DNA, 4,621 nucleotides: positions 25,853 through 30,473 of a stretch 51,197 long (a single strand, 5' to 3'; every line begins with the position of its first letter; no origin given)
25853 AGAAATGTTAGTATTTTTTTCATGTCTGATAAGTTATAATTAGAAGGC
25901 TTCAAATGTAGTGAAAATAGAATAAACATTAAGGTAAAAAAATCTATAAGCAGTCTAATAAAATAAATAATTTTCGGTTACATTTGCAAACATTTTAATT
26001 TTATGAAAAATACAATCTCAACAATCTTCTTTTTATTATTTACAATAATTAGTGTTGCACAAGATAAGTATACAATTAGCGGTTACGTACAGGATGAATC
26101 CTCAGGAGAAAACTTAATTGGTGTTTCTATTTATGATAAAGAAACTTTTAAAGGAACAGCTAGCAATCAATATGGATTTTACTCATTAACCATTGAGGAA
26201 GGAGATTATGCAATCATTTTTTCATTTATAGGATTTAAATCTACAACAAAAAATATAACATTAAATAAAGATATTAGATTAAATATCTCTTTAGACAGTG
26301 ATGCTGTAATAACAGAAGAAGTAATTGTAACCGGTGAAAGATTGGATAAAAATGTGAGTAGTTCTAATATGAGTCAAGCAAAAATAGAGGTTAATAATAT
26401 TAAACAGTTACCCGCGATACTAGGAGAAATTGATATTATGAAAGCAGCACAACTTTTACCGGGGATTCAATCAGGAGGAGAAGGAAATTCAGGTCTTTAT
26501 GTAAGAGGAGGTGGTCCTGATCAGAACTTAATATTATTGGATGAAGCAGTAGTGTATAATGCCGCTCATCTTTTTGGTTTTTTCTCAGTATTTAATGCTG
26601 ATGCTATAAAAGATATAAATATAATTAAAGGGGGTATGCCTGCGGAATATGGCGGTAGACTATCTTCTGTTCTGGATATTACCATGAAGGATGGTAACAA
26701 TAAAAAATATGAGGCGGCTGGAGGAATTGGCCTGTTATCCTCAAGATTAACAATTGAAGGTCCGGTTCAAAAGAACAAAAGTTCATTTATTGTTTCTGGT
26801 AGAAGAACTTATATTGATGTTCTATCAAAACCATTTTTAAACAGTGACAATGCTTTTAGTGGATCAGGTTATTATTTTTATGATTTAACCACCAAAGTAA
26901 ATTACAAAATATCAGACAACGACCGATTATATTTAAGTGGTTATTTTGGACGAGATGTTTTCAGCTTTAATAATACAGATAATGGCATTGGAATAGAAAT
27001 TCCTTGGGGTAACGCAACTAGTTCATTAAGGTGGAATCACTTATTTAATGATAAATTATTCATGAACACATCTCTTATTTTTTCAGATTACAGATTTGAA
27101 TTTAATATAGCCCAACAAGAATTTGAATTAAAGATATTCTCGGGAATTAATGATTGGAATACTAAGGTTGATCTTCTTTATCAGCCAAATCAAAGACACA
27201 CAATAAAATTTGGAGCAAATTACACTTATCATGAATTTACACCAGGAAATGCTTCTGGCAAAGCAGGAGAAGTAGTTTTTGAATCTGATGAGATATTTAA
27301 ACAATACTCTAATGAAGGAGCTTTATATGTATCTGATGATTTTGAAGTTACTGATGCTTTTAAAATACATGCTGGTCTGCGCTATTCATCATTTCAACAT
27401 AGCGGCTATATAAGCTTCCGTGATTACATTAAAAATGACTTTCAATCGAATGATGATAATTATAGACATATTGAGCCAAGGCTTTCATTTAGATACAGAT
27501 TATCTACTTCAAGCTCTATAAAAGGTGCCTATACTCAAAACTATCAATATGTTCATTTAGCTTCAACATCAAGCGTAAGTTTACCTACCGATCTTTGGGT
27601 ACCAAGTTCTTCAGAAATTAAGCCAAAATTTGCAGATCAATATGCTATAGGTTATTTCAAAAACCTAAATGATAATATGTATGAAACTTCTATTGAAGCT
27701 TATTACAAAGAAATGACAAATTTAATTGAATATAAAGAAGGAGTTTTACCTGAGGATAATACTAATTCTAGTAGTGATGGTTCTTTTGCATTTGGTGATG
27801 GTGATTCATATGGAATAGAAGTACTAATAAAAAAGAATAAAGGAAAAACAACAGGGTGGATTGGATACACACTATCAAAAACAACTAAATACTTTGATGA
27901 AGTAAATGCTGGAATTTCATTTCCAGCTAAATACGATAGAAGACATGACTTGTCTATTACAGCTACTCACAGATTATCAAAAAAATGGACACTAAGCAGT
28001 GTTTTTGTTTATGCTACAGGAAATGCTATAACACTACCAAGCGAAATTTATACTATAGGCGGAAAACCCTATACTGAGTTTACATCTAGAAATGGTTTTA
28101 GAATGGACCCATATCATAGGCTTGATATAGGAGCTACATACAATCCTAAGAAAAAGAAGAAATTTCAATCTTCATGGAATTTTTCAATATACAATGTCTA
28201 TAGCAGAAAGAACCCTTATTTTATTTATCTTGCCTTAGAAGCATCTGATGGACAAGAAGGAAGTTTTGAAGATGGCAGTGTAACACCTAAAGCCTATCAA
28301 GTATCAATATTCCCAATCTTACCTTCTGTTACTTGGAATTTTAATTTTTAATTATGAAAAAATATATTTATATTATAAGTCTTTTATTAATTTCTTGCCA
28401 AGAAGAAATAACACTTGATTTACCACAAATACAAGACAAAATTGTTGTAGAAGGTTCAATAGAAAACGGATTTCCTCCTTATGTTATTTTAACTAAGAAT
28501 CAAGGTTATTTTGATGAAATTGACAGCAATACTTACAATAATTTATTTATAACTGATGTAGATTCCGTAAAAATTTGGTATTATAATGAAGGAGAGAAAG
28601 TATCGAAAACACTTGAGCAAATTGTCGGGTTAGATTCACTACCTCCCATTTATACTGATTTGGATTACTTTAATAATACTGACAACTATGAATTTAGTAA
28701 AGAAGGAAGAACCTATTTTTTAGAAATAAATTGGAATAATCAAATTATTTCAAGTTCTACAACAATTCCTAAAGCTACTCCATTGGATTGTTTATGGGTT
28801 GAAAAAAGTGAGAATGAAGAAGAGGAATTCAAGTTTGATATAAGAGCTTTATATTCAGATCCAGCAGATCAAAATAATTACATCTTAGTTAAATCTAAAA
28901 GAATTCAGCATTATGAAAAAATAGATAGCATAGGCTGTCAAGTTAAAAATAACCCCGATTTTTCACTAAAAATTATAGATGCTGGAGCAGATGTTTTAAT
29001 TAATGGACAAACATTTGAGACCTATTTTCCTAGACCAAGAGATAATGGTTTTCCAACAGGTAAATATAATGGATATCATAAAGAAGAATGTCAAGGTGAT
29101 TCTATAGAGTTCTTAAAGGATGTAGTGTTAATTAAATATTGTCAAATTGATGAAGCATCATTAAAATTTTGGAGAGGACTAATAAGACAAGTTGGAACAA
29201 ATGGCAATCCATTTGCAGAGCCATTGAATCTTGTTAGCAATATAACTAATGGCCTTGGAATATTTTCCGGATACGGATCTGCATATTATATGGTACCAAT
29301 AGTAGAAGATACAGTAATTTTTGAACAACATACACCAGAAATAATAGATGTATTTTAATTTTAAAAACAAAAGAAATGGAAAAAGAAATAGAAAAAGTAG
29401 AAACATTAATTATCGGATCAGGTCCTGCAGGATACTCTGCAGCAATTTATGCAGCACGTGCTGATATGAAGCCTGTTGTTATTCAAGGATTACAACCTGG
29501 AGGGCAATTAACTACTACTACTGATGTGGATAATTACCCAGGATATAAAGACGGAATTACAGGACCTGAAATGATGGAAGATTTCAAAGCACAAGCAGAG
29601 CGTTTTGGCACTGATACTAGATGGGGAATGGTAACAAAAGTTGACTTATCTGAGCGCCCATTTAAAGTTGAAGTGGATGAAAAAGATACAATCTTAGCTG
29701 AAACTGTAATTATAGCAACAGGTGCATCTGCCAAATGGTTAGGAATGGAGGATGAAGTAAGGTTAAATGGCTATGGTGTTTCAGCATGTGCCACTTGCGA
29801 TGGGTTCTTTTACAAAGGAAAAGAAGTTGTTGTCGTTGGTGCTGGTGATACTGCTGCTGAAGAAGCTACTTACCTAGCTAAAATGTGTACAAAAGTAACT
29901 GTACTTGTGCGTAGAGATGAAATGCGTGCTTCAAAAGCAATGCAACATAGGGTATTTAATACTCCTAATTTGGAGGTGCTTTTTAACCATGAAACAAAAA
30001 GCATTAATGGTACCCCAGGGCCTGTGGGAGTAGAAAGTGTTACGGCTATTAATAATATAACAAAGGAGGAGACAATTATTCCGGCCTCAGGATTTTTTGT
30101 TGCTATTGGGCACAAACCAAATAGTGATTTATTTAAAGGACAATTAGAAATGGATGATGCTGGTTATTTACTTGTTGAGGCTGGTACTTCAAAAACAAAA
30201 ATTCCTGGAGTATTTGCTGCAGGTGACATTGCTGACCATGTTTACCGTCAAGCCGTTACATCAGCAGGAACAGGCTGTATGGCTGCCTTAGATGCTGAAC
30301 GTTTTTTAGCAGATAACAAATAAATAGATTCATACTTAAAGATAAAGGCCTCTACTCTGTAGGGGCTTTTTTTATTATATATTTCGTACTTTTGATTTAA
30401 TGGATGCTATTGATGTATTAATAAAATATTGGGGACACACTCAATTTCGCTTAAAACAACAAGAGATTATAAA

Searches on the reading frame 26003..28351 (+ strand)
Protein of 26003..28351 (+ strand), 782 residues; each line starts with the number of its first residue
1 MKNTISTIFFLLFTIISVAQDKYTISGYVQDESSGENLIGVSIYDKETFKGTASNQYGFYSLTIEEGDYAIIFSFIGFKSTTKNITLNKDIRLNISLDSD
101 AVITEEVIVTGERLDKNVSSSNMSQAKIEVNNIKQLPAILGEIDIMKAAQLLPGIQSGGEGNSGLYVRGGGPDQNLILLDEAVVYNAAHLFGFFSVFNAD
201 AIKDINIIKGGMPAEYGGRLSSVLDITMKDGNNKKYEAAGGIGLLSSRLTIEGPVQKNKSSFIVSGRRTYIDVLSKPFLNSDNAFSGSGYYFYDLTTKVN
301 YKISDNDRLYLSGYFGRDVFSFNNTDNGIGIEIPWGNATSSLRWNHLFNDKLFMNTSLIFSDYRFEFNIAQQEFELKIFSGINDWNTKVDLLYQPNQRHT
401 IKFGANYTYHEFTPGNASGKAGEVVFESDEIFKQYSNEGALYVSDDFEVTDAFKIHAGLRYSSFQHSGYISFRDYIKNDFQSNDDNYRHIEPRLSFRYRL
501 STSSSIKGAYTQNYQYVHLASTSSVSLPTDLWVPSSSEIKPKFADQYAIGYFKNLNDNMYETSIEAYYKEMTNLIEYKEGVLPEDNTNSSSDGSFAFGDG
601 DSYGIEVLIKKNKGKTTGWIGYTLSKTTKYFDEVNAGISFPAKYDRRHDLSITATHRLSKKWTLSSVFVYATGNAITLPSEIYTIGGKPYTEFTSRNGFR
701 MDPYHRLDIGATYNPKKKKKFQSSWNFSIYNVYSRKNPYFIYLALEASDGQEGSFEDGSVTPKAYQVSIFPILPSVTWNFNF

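Call 14: search_protein_families(library=pfam, proteins=[window:26003-28351:+], max_evalue=0.001)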
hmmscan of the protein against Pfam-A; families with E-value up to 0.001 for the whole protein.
window:26003-28351:+ (782 aa): 5 families
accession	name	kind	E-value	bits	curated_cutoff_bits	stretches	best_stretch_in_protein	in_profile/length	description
PF00593.30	TonB_dep_Rec_b-barrel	-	1.1e-20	75.4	27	1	283-732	12-436/436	TonB dependent receptor-like, beta-barrel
PF13715.12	CarbopepD_reg_2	-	7.7e-20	71.2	32.2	1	25-109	1-88/88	CarboxypepD_reg-like domain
PF07715.20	Plug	-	2.5e-10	41.2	23.9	1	141-219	21-102/107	TonB-dependent Receptor Plug Domain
PF13620.12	CarboxypepD_reg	-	2e-09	38.1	32.3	1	24-97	1-81/82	Carboxypeptidase regulatory-like domain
PF25183.1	OMP_b-brl_4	-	5.2e-08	32.2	30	1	433-522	362-470/838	Outer membrane beta barrel domain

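Call 33: search_solved_structures(query=window:26003-28351:+, max_evalue=0.001)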
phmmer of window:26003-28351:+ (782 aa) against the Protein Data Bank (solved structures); distinct sequences matched with E-value up to 0.001: 1.
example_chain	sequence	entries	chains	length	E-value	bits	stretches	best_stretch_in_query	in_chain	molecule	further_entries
9hfj_A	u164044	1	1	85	9e-05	24.3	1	22-97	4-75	SusC homolog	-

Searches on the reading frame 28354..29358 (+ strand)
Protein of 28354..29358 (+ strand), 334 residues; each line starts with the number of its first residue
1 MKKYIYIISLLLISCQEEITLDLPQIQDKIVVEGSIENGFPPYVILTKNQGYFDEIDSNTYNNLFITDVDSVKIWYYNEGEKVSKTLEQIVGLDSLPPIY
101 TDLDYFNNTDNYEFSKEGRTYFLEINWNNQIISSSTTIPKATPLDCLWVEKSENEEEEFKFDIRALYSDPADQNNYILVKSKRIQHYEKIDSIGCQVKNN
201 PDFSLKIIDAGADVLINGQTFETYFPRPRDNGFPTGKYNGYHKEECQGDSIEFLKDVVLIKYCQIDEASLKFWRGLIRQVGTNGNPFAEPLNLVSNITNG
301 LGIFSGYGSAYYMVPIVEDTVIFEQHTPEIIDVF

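Call 14: search_protein_families(library=pfam, proteins=[window:28354-29358:+], max_evalue=0.001)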
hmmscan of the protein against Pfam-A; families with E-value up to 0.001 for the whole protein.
window:28354-29358:+ (334 aa): 1 family
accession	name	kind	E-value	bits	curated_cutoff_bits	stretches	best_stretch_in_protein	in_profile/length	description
PF14054.11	DUF4249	-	8.5e-26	91.5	28.5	1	17-309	2-265/269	Domain of unknown function (DUF4249)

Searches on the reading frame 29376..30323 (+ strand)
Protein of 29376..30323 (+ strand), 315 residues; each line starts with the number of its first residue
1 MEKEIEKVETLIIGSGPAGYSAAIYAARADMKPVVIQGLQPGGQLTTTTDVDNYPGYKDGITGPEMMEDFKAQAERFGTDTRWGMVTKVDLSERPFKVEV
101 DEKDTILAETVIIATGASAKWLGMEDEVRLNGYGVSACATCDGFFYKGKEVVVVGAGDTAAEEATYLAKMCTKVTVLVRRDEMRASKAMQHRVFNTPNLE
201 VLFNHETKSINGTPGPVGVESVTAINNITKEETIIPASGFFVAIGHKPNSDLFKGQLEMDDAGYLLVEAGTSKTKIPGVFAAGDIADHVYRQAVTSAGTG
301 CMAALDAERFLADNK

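Call 14: search_protein_families(library=pfam, proteins=[window:29376-30323:+], max_evalue=0.001)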
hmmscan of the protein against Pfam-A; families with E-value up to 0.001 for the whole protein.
window:29376-30323:+ (315 aa): 12 families
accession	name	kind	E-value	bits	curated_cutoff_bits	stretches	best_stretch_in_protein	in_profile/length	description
PF07992.20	Pyr_redox_2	-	1.8e-48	165.9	26.1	1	10-299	3-290/291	Pyridine nucleotide-disulphide oxidoreductase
PF13738.12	Pyr_redox_3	-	5.5e-22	78.8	30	1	85-283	103-305/305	Pyridine nucleotide-disulphide oxidoreductase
PF00070.33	Pyr_redox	-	4.2e-15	56.5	22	1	151-214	2-70/82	Pyridine nucleotide-disulphide oxidoreductase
PF01134.28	GIDA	-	1.4e-07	31.4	22.1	0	11-36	3-28/391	Glucose inhibited division protein A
PF13450.12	NAD_binding_8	-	8.7e-06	26.4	21.9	1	12-53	1-42/68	NAD(P)-binding Rossmann-like domain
PF00890.30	FAD_binding_2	-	1.2e-05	25.2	20.4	1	10-45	2-38/414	FAD binding domain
PF01946.23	Thi4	-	2e-05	24.4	26.2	0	7-43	17-55/235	Thi4 family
PF03486.20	HI0933_like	-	6.9e-05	22.8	50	0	9-38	2-31/244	HI0933-like protein Rossmann domain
PF13241.12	NAD_binding_7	-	8.4e-05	23.5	22.1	0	147-181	6-40/104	Putative NAD(P)-binding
PF01266.30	DAO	-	0.00013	22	27.9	0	11-42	3-35/353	FAD dependent oxidoreductase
PF12831.13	FAD_oxidored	-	0.00016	21.6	27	1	11-74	3-68/416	FAD dependent oxidoreductase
PF01488.26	Shikimate_DH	-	0.00019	21.9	24.3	0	146-187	10-51/138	Shikimate / quinate 5-dehydrogenase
